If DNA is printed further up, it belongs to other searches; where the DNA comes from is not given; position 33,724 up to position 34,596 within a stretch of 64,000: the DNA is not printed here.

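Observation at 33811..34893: HATPase_c plus STAS-like two-gene cassette flanked by a duplicated rpiB start: an insertion footprint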

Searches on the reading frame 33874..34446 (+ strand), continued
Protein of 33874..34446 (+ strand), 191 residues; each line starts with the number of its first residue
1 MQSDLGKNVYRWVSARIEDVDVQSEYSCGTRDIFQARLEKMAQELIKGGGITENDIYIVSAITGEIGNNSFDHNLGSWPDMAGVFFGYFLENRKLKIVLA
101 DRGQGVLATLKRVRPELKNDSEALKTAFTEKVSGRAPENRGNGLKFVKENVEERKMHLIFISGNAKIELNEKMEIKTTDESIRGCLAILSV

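Call 43: fold_search(model_id=the predicted structure, library=pdb)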
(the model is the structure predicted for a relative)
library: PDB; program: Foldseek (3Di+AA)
matches with E <= 10: 805; with E <= 0.001: 5
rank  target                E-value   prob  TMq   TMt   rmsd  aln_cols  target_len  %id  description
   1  1i5d                  2.1e-04  1.00  0.47  0.47   8.1       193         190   15  STRUCTURE OF CHEA DOMAIN P4 IN COMPLEX WITH TNP-ATP (released 2001-08-26)
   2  4u7n_B                2.3e-04  1.00  0.43  0.39  15.9       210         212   15  Inactive structure of histidine kinase (released 2015-09-02)
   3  9jfj_C                5.6e-04  1.00  0.47  0.40   7.6       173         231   15  Crystal structure of the cytoplasmic domain of ZraS in ADP-bound form (released 2025-03-26)
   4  8oyq_A                8.3e-04  1.00  0.43  0.47   8.1       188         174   13  Structure of the Histidine Kinase CheA ATP-Binding domain in complex with compound ODDHK13 (released 2024-05-15)
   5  2hkj                  9.9e-04  0.99  0.35  0.17   6.0       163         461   11  Topoisomerase VI-B bound to radicicol (released 2006-08-29)
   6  8p3n_A                1.3e-03  1.00  0.45  0.49   7.3       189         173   13  Structure of the Histidine Kinase CheA ATP-Binding domain in complex with compound ODDHK8 (released 2024-06-12)
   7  8oz9_A                1.4e-03  1.00  0.45  0.49   7.6       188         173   12  Structure of the Histidine Kinase CheA ATP-Binding domain in complex with compound QUI-SV-383 (released 2024-05-15)
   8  4zki_A                1.5e-03  1.00  0.43  0.36   3.7       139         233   14  The crystal structure of Histidine Kinase YycG with ADP (released 2016-05-04)
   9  1mu5                  1.5e-03  1.00  0.39  0.19   5.5       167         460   11  Structure of topoisomerase subunit (released 2003-01-07)
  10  1i58_B                1.6e-03  1.00  0.45  0.49   8.4       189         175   13  STRUCTURE OF THE HISTIDINE KINASE CHEA ATP-BINDING DOMAIN IN COMPLEX WITH ATP ANALOG ADPCP AND MAGNESIUM (released 2001-08-26)
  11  4xiv_B                1.7e-03  1.00  0.45  0.35   6.1       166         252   16  Kinase and Dimerization (P3P4) of the Thermotoga maritima CheA kinase (released 2015-11-04)
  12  8c5v_A                1.7e-03  1.00  0.46  0.25   5.1       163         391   14  Chemotaxis core signalling unit from E protein lysed E. coli cells (released 2023-09-13)
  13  4xiv_A                1.8e-03  1.00  0.45  0.36   9.1       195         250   16  Kinase and Dimerization (P3P4) of the Thermotoga maritima CheA kinase (released 2015-11-04)
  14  1mx0_C                1.8e-03  0.99  0.31  0.15   5.6       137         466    9  Structure of topoisomerase subunit (released 2003-01-07)
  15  1mx0_B                2.0e-03  0.99  0.31  0.15   5.9       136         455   10  Structure of topoisomerase subunit (released 2003-01-07)
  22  1i5b_A                2.6e-03  1.00  0.44  0.47   8.3       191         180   12  STRUCTURE OF CHEA DOMAIN P4 IN COMPLEX WITH ADPNP AND MANGANESE (released 2001-08-26)
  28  6mi6_A                3.7e-03  0.98  0.38  0.40   9.9       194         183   15  STRUCTURE OF CHEA DOMAIN P4 IN COMPLEX WITH AN ADP ANALOG (released 2018-12-05)
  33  6mi6_C                4.4e-03  0.99  0.43  0.44   8.7       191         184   16  STRUCTURE OF CHEA DOMAIN P4 IN COMPLEX WITH AN ADP ANALOG (released 2018-12-05)
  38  1i5a_A                4.7e-03  1.00  0.44  0.46   8.3       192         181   13  STRUCTURE OF CHEA DOMAIN P4 IN COMPLEX WITH ADPCP AND MANGANESE (released 2001-08-26)
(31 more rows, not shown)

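Call 44: find_related_loci(query=A1, collection=viral_contigs, flank=5000)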
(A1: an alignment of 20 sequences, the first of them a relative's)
Query A1 (191 aa) in viral_contigs; peptide patterns used: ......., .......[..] (x = any residue, [..] = any of these).
24 stretches matched a pattern, but none encodes a relative of the query by tblastn (E <= 1e-3).

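Call 45: find_encoding_contigs(protein=P0004, flank=3000, max_places=3)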
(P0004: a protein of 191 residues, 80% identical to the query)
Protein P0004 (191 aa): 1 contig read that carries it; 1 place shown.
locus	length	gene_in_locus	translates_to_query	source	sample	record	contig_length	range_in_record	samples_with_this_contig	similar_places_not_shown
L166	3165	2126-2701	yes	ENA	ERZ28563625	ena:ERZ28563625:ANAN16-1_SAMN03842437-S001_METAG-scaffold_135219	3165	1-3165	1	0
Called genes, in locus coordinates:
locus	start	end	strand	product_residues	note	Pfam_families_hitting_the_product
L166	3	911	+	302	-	?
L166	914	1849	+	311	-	PF14345:GDYXXLXY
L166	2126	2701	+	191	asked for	-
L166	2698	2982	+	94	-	PF14213:DUF4325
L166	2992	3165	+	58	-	?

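Call 46: find_encoding_contigs(protein=P0012, flank=3000, max_places=3)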
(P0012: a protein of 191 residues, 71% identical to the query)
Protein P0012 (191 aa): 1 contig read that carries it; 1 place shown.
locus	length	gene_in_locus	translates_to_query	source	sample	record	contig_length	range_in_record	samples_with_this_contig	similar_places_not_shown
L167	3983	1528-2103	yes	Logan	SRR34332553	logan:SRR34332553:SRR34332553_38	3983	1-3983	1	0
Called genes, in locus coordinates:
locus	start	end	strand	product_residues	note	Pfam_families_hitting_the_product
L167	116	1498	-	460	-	PF00133:tRNA-synt_1 (faint), PF01406:tRNA-synt_1e, PF01921:tRNA-synt_1f (faint), PF09334:tRNA-synt_1g (weak), PF09190:DALR_2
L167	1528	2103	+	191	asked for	-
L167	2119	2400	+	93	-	PF14213:DUF4325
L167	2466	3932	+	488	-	-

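Call 47: find_encoding_contigs(protein=P0011, flank=3000, max_places=3)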
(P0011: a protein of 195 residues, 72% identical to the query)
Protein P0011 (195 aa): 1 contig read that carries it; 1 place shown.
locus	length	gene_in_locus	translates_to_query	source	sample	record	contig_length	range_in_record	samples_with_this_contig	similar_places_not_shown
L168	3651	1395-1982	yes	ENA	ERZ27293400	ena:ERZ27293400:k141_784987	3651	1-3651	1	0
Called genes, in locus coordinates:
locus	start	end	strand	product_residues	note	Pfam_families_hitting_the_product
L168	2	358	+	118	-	?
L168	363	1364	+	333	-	PF00044:Gp_dh_N, PF02800:Gp_dh_C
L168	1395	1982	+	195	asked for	-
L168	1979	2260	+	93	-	PF14213:DUF4325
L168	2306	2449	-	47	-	-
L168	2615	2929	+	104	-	-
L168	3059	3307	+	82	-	-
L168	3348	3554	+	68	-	-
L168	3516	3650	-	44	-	?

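Call 57: search_protein_families(library=pfam, alignment_id=A2, max_evalue=0.00001)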
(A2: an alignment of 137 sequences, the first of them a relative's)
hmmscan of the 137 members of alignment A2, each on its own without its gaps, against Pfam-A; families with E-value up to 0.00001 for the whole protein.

A. member 1, L006:1926-2483:+ (186 aa): 1 family
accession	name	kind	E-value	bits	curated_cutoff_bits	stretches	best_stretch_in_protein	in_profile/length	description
PF01871.22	AMMECR1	-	5.7e-44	150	25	1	6-182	2-167/168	AMMECR1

B. families by the number of members that match (of 137 scanned): 150 families (the first 25 are shown)
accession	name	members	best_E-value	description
PF13635.12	DUF4143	4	1.1e-42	Domain of unknown function (DUF4143)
PF13173.12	AAA_14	4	5.9e-35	AAA domain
PF13662.12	Toprim_4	3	2.6e-25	Toprim domain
PF01476.26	LysM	3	2.9e-23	LysM domain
PF01978.25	TrmB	3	1.2e-16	Sugar-specific transcriptional regulator TrmB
PF01751.28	Toprim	3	3.1e-13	Toprim domain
PF13508.13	Acetyltransf_7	3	1.8e-12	Acetyltransferase (GNAT) domain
PF00583.31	Acetyltransf_1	3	7.5e-12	Acetyltransferase (GNAT) family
PF07963.17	N_methyl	3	5.4e-08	Prokaryotic N-terminal methylation motif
PF06723.19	MreB_Mbl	2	3.4e-138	MreB/Mbl protein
PF03483.22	B3_4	2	2.7e-66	B3/4 domain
PF08275.17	DNAG_N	2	2.8e-37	DNA primase catalytic core, N-terminal domain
PF14450.12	FtsA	2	2.7e-35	Cell division protein FtsA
PF17759.6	tRNA_synthFbeta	2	3.2e-34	Phenylalanyl tRNA synthetase beta chain CLM domain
PF01743.26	PolyA_pol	2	1.4e-33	Poly A polymerase head domain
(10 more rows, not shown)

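Call 58: search_protein_representatives(alignment_id=A1)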
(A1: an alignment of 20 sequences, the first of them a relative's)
Query: 20 sequences, 191 profile positions. Proteins with E-value up to 0.001 (for the whole library): 529; up to 1e-10: 272; up to 1e-30: 106. The best 150 are listed.
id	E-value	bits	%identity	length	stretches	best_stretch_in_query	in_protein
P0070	1.2e-94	331.5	-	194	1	1-191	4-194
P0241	1.7e-87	308.2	-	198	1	2-190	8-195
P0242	7.8e-73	260.4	-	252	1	5-190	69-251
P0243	2.5e-71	255.4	-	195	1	3-189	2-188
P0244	8.1e-70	250.5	-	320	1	1-190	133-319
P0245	7.1e-68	244.2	-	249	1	1-190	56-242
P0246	8.7e-61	221.1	-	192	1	1-189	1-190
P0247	2.5e-59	216.3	-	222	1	3-153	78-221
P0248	6.8e-59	214.9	-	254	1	4-190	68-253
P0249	1.3e-58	214.0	-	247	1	5-190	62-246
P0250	2.5e-58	213.0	-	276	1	4-190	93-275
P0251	2.5e-58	213.0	-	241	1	4-190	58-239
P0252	2.9e-57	209.6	-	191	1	3-190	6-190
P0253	3.2e-57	209.4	-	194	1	3-190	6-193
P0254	4.0e-57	209.1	-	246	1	3-190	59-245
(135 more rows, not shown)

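Call 86: search_protein_families(library=pfam, proteins=[L065:926-1405:-, L065:1836-2090:+, L065:2024-2683:+, L071:1158-2024:+, L071:2104-2739:+, L071:4007-5122:+, L014:1422-2561:+, L035:1330-2580:+, L084:2827-3570:+, L084:4171-4689:+], max_evalue=0.001)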
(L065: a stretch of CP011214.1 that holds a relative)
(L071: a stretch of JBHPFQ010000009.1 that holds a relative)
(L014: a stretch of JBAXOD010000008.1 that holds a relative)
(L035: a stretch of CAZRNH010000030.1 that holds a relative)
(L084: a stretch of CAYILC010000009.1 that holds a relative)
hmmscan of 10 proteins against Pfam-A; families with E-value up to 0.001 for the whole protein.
L065:926-1405:- (159 aa): 0 families

L065:1836-2090:+ (85 aa): 0 families

L065:2024-2683:+ (220 aa): 1 family
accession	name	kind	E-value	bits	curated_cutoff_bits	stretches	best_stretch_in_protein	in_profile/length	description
PF08843.17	AbiEii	-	4.9e-19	69.6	22.5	1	23-155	11-172/238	Nucleotidyl transferase AbiEii toxin, Type IV TA system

L071:1158-2024:+ (289 aa): 0 families

L071:2104-2739:+ (212 aa): 0 families

L071:4007-5122:+ (372 aa): 7 families
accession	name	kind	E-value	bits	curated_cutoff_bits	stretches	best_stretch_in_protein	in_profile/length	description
PF13635.12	DUF4143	-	1.1e-42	145.9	28.1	1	189-344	2-159/160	Domain of unknown function (DUF4143)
PF13173.12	AAA_14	-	1.5e-29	103.1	27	1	17-141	2-128/129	AAA domain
PF20720.3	nSTAND3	-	1.4e-07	31.8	27.2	1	11-114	11-114/155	Novel STAND NTPase 3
PF13401.12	AAA_22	-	1e-06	29.5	27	0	17-60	5-50/130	AAA domain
PF00004.35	AAA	-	0.00046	21.1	21.2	1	21-112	2-108/131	ATPase family associated with various cellular activities (AAA)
PF00910.28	RNA_helicase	-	0.00064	20.6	21.5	0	20-99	1-74/105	RNA helicase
PF00005.33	ABC_tran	-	0.00098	20.2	25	0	8-93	2-89/137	ABC transporter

L014:1422-2561:+ (380 aa): 3 families
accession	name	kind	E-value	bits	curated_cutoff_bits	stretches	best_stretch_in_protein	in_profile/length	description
PF13635.12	DUF4143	-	1.2e-39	136.1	28.1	1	192-347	2-159/160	Domain of unknown function (DUF4143)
PF13173.12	AAA_14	-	9.9e-29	100.4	27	1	18-143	3-128/129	AAA domain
PF13401.12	AAA_22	-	3.9e-07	30.9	27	1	18-106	6-85/130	AAA domain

L035:1330-2580:+ (417 aa): 2 families
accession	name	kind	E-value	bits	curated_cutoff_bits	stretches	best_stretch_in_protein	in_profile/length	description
PF13173.12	AAA_14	-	5.9e-35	120.5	27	1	37-161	2-129/129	AAA domain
PF13635.12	DUF4143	-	3.4e-20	72.8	28.1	1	217-359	2-157/160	Domain of unknown function (DUF4143)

L084:2827-3570:+ (248 aa): 3 families
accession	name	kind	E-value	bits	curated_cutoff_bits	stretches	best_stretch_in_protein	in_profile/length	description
PF00376.29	MerR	-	5.8e-11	42.5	28.2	1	7-44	1-38/38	MerR family regulatory protein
PF13411.12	MerR_1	-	1.6e-09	38.1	21.6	1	7-50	2-44/69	MerR HTH family regulatory protein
PF12728.13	HTH_17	-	2.2e-07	31.5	27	1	7-55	3-49/51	Helix-turn-helix domain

L084:4171-4689:+ (173 aa): 1 family
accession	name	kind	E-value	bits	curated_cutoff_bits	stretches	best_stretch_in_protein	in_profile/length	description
PF13310.11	Virulence_RhuM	-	1.5e-30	106.8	33.7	1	79-156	1-79/252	Virulence protein RhuM family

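Call 87: search_protein_families(library=phrogs, proteins=[window:33874-34446:+, L084:2827-3570:+], max_evalue=0.01)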
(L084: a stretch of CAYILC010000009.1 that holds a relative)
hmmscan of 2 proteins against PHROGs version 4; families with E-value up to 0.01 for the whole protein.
window:33874-34446:+ (191 aa): 1 family
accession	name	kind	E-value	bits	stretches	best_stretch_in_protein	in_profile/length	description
phrog_3364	-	unknown function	4.1e-16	60.2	1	43-185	133-282/304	-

L084:2827-3570:+ (248 aa): 10 families
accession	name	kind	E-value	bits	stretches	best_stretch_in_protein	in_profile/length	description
phrog_3364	-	unknown function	5.5e-09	36.8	1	106-244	144-288/304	-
phrog_66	-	integration and excision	1.9e-08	35.4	1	2-63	90-150/412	excisionase and transcriptional regulator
phrog_2474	-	transcription regulation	3e-08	34.6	1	3-51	46-94/118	MerR-like transcriptional regulator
phrog_6620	-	integration and excision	7.3e-08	33.2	1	6-60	2-56/201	transposase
phrog_1729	-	unknown function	0.00023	22.2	1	10-53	97-138/142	-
phrog_11671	-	unknown function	0.00024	22.2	1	7-50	9-52/146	-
phrog_15534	-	DNA, RNA and nucleotide metabolism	0.00033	22.1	1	1-35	39-71/93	HTH DNA binding protein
phrog_20793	-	unknown function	0.00044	21.3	1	8-47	10-49/86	-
phrog_2907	-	integration and excision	0.0011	20.4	1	1-82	2-79/117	excisionase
phrog_597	-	DNA, RNA and nucleotide metabolism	0.0066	17.4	1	1-30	108-138/200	DNA binding protein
